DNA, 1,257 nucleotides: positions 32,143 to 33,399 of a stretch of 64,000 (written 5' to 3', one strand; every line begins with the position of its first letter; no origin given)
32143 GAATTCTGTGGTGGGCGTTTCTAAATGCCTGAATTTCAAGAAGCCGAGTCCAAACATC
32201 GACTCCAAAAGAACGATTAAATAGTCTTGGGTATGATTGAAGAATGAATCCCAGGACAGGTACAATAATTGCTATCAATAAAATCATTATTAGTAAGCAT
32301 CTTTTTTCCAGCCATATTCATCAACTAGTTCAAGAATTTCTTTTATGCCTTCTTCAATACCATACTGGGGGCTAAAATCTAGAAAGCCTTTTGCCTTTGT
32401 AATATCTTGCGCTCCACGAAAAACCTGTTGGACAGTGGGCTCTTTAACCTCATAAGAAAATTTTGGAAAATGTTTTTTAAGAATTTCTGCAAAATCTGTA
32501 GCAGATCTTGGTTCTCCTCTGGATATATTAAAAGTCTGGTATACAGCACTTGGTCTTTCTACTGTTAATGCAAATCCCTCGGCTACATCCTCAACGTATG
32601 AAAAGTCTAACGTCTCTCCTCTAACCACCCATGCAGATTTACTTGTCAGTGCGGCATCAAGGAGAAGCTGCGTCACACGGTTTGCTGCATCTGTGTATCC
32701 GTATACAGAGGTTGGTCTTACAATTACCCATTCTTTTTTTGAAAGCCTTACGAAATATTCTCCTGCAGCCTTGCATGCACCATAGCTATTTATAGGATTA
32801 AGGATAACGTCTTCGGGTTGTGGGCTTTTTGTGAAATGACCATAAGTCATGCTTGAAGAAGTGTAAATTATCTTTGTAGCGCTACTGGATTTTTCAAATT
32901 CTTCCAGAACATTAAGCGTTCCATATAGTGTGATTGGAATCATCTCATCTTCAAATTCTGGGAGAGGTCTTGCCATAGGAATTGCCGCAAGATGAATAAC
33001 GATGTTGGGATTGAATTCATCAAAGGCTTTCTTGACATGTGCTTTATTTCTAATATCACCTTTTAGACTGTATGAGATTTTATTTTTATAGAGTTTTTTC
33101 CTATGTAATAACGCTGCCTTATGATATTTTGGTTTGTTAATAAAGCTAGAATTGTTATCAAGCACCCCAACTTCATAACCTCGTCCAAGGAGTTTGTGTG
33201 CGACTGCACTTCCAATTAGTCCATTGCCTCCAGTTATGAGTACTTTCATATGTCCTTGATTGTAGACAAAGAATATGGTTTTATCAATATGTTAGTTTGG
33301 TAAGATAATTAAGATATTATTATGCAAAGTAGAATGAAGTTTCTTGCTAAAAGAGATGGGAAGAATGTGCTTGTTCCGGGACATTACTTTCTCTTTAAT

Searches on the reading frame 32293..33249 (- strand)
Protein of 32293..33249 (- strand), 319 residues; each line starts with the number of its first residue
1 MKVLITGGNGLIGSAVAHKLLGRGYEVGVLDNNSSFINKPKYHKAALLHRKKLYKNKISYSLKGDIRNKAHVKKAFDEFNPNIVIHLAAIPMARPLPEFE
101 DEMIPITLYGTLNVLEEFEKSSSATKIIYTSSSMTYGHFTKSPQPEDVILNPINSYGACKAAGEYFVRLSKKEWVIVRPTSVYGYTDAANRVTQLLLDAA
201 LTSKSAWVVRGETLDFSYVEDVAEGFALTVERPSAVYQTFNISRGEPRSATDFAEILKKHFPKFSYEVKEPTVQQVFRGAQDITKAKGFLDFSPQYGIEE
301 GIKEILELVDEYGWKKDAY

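Call 12: search_protein_families(library=pfam, proteins=[window:32293-33249:-], max_evalue=0.001)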
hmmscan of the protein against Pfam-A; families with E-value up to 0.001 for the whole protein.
window:32293-33249:- (319 aa): 9 families
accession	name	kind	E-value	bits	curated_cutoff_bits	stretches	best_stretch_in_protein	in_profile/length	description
PF01370.27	Epimerase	-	1.5e-36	126.5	20.9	1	3-242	1-239/240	NAD dependent epimerase/dehydratase family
PF16363.11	GDP_Man_Dehyd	-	1.2e-33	117.5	27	1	4-304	1-331/332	GDP-mannose 4,6 dehydratase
PF04321.23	RmlD_sub_bind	-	2.7e-24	86.2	27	1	1-275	1-245/287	RmlD substrate binding domain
PF01073.25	3Beta_HSD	-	6.5e-15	55.3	22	1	4-230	1-229/280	3-beta hydroxysteroid dehydrogenase/isomerase family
PF02719.21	Polysacc_synt_2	-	3.9e-11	43.1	20.2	1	3-168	1-150/293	Polysaccharide biosynthesis protein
PF13460.12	NAD_binding_10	-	2.8e-06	27.7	27.2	1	7-182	1-146/184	NAD(P)H-binding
PF00106.31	adh_short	-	1.1e-05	25.4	26.6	1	3-174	3-167/195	short chain dehydrogenase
PF07993.18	NAD_binding_4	-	3.4e-05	23.6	20.1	1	5-186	1-216/258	Male sterility protein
PF08659.16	KR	-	4.6e-05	23.9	22.6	1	3-140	3-145/180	KR domain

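Call 13: search_protein_families(library=ncbifam, proteins=[window:32293-33249:-], max_evalue=0.00001)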
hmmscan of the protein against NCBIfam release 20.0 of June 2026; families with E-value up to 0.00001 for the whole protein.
window:32293-33249:- (319 aa): 20 families
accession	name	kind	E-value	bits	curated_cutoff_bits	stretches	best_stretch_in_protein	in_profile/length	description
TIGR04180.1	EDH_00030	hypoth_equivalog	2.6e-25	89.1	475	1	3-296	1-296/297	NAD-dependent 4,6-dehydratase LegB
TIGR01179.1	galE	equivalog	1.2e-24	86.7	262.3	1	2-170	1-159/332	UDP-glucose 4-epimerase GalE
TIGR01181.1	dTDP_gluc_dehyt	equivalog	4.5e-22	78.6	365.1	1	2-307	1-309/321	dTDP-glucose 4,6-dehydratase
NF043036.1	ErythonDh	equivalog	6.4e-19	68.3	325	1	1-168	1-161/321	D-erythronate dehydrogenase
TIGR01214.1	rmlD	equivalog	9e-19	67.6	224.05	1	2-276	1-241/285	dTDP-4-dehydrorhamnose reductase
TIGR02197.1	heptose_epim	equivalog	2.7e-18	66.2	274.6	1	3-307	1-311/316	ADP-glyceromanno-heptose 6-epimerase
NF007956.0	PRK10675.1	subfamily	1.9e-14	53.6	394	1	1-164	1-157/338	UDP-glucose 4-epimerase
TIGR02622.1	CDP_4_6_dhtase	equivalog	3.2e-14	52.8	278.45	1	2-172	6-170/352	CDP-glucose 4,6-dehydratase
TIGR01472.1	gmd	equivalog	1.4e-13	50.8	415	1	3-167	3-166/342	GDP-mannose 4,6-dehydratase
TIGR03466.1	HpnA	hypoth_equivalog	5.7e-13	48.4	367.65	1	1-232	1-219/327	hopanoid-associated sugar epimerase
NF011728.1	PRK15181.1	equivalog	9.1e-12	44.6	760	1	3-307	18-335/348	Vi polysaccharide biosynthesis UDP-N-acetylglucosaminuronic acid C-4 epimerase TviC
NF007582.0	PRK10217.1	equivalog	5.8e-11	42.1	698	1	2-256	3-265/355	dTDP-glucose 4,6-dehydratase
NF007490.0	PRK10084.1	subfamily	1.3e-10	40.8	649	1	1-307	1-332/361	dTDP-glucose 4,6-dehydratase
NF042422.1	oxyalk_red_OleD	equivalog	1.8e-09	37.4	580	1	1-255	1-244/329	2-alkyl-3-oxoalkanoate reductase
NF041015.1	UDPsulfquin_syn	equivalog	4.1e-07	29.3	575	1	1-137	1-149/384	UDP-sulfoquinovose synthase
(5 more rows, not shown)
